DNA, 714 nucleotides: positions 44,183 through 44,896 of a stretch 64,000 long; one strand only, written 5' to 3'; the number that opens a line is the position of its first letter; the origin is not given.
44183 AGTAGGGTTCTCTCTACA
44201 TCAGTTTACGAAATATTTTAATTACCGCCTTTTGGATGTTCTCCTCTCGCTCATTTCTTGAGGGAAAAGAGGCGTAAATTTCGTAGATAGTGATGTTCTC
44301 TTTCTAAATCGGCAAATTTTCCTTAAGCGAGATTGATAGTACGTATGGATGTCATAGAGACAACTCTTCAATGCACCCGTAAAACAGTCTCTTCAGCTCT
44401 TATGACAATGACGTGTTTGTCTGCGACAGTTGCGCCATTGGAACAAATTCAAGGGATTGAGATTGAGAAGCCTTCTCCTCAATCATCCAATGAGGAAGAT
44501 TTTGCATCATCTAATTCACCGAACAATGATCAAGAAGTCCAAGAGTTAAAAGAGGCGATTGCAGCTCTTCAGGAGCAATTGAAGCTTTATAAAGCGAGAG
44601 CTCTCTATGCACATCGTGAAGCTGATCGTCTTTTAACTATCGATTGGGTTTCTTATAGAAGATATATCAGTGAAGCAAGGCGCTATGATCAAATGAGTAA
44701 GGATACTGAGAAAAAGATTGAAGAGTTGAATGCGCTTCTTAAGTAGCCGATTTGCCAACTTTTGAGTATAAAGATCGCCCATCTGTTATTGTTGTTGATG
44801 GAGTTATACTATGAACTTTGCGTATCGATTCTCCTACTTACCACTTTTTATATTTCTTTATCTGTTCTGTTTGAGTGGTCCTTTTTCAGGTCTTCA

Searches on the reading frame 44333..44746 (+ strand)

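Call 59: search_protein_families(library=pfam, proteins=[window:44333-44746:+], max_evalue=0.01)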
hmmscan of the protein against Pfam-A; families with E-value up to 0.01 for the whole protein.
window:44333-44746:+ (137 aa): 1 family
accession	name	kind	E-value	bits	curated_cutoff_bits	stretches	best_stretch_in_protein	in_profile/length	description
PF18870.6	HEPN_RES_NTD1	-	0.0094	16.7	27.4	0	54-124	61-129/131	HEPN/RES N-terminal domain 1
